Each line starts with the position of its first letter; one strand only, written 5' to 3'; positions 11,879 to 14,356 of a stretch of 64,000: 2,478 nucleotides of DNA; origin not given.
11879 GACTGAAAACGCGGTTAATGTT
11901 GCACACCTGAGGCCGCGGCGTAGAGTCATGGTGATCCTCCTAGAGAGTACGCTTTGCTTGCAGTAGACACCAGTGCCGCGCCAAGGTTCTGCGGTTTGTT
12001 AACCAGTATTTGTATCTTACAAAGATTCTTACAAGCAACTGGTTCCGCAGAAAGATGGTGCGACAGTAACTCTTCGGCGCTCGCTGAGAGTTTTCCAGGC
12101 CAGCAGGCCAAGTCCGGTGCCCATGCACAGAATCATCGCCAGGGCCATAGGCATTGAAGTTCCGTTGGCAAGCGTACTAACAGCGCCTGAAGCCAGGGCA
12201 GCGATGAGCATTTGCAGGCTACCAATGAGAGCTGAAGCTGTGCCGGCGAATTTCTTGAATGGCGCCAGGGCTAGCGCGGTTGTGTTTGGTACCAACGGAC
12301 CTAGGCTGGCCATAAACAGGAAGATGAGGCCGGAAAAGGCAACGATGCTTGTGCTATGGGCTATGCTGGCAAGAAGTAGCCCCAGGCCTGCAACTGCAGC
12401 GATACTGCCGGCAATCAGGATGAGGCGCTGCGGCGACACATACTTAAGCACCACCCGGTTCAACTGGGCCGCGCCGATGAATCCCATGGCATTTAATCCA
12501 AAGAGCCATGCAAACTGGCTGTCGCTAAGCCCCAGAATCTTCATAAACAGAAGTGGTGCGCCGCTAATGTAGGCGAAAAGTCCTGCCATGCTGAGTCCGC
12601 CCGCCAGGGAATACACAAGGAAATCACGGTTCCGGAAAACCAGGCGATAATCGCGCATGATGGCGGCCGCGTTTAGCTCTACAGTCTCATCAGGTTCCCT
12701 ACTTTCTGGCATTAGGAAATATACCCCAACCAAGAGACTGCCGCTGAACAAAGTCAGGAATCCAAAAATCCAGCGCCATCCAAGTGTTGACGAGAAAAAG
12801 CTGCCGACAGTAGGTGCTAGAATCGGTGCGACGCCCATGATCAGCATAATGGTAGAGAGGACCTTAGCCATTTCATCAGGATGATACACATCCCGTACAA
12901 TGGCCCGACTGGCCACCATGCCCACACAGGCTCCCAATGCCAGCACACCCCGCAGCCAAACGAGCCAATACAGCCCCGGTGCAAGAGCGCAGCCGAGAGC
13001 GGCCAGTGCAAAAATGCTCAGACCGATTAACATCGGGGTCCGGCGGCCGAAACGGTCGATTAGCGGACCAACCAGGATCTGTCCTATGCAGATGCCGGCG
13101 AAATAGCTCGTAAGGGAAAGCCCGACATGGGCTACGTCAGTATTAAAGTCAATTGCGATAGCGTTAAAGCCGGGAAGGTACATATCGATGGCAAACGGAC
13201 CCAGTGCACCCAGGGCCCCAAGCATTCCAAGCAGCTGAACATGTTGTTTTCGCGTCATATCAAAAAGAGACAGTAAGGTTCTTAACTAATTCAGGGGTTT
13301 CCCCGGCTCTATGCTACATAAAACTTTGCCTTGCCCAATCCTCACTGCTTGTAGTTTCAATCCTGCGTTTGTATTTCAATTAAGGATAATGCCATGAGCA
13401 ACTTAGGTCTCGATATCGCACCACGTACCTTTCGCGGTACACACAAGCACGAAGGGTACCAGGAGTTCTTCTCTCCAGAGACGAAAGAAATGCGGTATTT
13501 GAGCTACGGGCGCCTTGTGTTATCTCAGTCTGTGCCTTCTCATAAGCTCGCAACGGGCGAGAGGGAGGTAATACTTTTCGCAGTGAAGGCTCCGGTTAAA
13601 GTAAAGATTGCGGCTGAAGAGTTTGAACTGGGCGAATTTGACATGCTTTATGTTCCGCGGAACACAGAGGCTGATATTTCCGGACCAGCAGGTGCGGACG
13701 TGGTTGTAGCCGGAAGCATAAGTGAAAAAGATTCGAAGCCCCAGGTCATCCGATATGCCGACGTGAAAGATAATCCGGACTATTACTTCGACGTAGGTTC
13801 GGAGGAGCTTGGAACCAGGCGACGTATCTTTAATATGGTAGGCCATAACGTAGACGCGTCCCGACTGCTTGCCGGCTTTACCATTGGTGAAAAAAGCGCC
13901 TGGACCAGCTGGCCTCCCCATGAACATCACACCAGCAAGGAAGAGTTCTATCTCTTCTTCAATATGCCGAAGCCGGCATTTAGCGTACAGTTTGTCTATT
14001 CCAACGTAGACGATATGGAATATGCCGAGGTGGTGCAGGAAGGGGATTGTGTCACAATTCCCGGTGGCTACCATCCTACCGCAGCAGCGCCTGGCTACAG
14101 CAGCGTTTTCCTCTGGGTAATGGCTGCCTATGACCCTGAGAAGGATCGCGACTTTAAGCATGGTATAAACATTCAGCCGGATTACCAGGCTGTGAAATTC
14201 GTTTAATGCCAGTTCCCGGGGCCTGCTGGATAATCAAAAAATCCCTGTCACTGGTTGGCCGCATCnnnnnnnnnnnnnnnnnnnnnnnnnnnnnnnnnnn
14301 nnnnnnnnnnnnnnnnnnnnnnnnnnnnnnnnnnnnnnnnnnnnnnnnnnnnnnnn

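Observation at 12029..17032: KduI-like / KduD uronate module containing a 664-aa secreted enzyme of unassigned family, plus MFS transporter; no kdgK/kdgA nearby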

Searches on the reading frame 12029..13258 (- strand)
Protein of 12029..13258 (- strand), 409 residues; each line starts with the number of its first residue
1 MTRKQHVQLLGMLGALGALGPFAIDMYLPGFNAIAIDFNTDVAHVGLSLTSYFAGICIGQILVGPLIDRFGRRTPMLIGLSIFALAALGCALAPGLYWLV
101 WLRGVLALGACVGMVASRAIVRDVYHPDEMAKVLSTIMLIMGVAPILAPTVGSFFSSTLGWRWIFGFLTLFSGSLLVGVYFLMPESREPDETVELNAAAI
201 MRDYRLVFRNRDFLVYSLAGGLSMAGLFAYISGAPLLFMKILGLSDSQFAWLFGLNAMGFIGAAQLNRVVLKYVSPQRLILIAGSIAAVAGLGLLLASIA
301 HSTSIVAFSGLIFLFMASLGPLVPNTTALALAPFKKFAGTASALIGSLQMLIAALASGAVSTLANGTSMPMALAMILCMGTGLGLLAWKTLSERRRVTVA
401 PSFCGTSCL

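Call 3: search_protein_families(library=pfam, proteins=[window:12029-13258:-], max_evalue=0.01)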
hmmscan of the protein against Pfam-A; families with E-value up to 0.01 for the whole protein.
window:12029-13258:- (409 aa): 3 families
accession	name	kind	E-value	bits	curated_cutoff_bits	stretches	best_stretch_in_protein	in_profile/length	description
PF07690.21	MFS_1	-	5.8e-46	157.4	33.4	1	18-356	6-346/347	Major Facilitator Superfamily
PF13347.12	MFS_2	-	2.2e-06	26.9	27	1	143-329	149-338/427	MFS/sugar transport protein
PF00083.30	Sugar_tr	-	3.1e-06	26.8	22.3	1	44-186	47-194/452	Sugar (and other) transporter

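Call 4: search_protein_families(library=ncbifam, proteins=[window:12029-13258:-], max_evalue=0.01)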
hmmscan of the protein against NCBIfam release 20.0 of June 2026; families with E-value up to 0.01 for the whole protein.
window:12029-13258:- (409 aa): 48 families (the best 25 are shown)
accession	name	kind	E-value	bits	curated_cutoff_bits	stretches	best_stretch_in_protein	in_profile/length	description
TIGR00710.1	efflux_Bcr_CflA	subfamily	2.1e-83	280.9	200.9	1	8-379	5-374/385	Bcr/CflA family efflux MFS transporter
NF008314.0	PRK11102.1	equivalog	3.6e-76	257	303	1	2-385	4-386/396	Bcr/CflA family multidrug efflux MFS transporter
NF053813.1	MFS_TcaB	equivalog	4.9e-70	236.3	475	1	5-378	3-375/396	putative multidrug effflux MFS transporter TcaB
NF008270.1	PRK11043.1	equivalog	3.7e-57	194.2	430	1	8-380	5-372/382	purine nucleoside transporter PunC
NF008654.0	PRK11652.1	equivalog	1.1e-48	166.1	479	1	2-395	3-389/397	multidrug efflux MFS transporter EmrD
NF033134.0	cmlA_floR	equivalog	8.3e-45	153.9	450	1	18-378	20-376/388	CmlA/FloR family chloramphenicol efflux MFS transporter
NF007782.0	PRK10473.1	subfamily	1.3e-36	126.5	417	1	18-386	13-373/394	MdtL family multidrug efflux MFS transporter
NF041041.1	FslD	exception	2.4e-35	122.5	500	1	19-376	21-378/396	rhizoferrin import MFS transporter FslD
NF000509.1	efflux_CmlA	exception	3e-30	105.9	875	1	14-381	20-384/419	CmlA family chloramphenicol efflux MFS transporter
NF011931.1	PRK15402.1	subfamily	1.2e-28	100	439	1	23-356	24-356/401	MdfA family multidrug efflux MFS transporter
TIGR00880.1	2_A_01_02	superfamily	1.8e-27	96.2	131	1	51-185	2-140/141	multidrug resistance protein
NF011932.2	PRK15403.1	equivalog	3.1e-27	95.8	700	1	23-373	25-375/402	multidrug efflux MFS transporter MdtM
NF000219.1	FloR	exception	5.2e-25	88.5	700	1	15-388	21-393/404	chloramphenicol/florfenicol efflux MFS transporter FloR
NF012203.0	cmlB1_MFS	exception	9.8e-25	87.6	900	1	12-378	18-382/407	chloramphenicol efflux MFS transporter CmlB1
NF052292.1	efflux_CraA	equivalog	1.6e-20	73.5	725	1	25-302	32-307/409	chloramphenicol efflux MFS transporter CraA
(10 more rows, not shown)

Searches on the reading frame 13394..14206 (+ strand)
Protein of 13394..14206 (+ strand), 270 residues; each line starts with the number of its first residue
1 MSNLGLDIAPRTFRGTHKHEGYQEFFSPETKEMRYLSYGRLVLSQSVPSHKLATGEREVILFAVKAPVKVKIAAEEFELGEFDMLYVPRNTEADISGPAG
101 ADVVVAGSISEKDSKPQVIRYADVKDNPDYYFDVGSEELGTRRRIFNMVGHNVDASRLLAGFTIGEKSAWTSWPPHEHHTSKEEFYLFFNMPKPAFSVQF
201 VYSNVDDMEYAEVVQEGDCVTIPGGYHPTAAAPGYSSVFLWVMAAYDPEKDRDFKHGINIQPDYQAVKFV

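Call 3: search_protein_families(library=pfam, proteins=[window:13394-14206:+], max_evalue=0.01)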
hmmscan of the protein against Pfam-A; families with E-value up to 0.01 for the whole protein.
window:13394-14206:+ (270 aa): 1 family
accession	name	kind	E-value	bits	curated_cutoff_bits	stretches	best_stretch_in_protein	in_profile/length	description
PF04962.18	KduI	-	3.5e-34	118.8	23.9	1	27-249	19-250/262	KduI/IolB family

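Call 4: search_protein_families(library=ncbifam, proteins=[window:13394-14206:+], max_evalue=0.01)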
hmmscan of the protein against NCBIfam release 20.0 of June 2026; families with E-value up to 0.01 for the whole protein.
window:13394-14206:+ (270 aa): 2 families
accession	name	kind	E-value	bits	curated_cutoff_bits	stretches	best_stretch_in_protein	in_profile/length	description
TIGR04378.1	myo_inos_iolB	equivalog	2.2e-29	102.7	205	1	28-245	5-230/247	5-deoxy-glucuronate isomerase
NF002091.1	PRK00924.1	equivalog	1.5e-12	47.5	250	1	26-245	30-260/277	5-dehydro-4-deoxy-D-glucuronate isomerase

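Call 50: search_solved_structures(query=window:13394-14206:+, max_evalue=0.01, show_alignments=1)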
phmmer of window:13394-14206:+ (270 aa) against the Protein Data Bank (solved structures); distinct sequences matched with E-value up to 0.01: 6.
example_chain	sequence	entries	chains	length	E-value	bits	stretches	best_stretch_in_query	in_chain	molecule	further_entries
2qjv_A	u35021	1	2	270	4.1e-11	45.9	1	84-245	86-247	Uncharacterized IolB-like protein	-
9kcz_A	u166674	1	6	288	5.2e-05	25.9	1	56-254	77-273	4-deoxy-L-threo-5-hexosulose-uronate ketol-isomerase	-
7e4s_A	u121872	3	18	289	7.9e-05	25.3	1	135-247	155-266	5-dehydro-4-deoxy-D-glucuronate isomerase | 4-deoxy-L-threo-5-hexosulose-uronate ketol-isomerase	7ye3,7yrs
7vgk_A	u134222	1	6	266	0.00015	24.4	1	135-244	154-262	4-deoxy-L-threo-5-hexosulose-uronate ketol-isomerase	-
1ywk_A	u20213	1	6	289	0.00026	23.6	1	133-245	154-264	4-deoxy-L-threo-5-hexosulose-uronate ketol-isomerase 1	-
9kd0_A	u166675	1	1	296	0.00047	22.8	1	57-246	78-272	4-deoxy-L-threo-5-hexosulose-uronate ketol-isomerase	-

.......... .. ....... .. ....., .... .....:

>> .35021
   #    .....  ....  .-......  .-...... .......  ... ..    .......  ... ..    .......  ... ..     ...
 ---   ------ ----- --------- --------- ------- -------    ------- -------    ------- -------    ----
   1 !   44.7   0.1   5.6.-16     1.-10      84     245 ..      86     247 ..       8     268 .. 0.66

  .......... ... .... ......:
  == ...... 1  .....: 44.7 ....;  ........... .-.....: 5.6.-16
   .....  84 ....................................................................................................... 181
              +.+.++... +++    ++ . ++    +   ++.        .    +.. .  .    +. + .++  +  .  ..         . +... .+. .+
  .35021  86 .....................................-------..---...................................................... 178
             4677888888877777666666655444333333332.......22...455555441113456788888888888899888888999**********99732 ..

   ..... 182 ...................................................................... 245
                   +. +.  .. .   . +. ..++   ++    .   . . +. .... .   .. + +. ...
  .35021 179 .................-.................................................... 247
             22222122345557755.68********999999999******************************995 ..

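Call 64: list_cluster_members(proteins=[P0001, window:13394-14206:+, window:16274-17032:+, window:12029-13258:-])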
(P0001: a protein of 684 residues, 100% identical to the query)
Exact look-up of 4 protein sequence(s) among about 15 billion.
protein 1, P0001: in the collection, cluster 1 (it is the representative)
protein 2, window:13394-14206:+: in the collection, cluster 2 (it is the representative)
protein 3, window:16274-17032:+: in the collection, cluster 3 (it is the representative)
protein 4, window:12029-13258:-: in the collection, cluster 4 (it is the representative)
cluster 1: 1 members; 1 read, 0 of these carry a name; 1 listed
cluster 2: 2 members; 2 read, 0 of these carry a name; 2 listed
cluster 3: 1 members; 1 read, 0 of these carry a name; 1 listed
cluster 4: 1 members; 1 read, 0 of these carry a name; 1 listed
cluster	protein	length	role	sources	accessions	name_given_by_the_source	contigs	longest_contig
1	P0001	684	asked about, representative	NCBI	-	-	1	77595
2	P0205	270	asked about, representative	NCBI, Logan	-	-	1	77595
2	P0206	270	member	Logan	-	-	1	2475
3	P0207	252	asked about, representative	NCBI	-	-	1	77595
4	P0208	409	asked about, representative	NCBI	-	-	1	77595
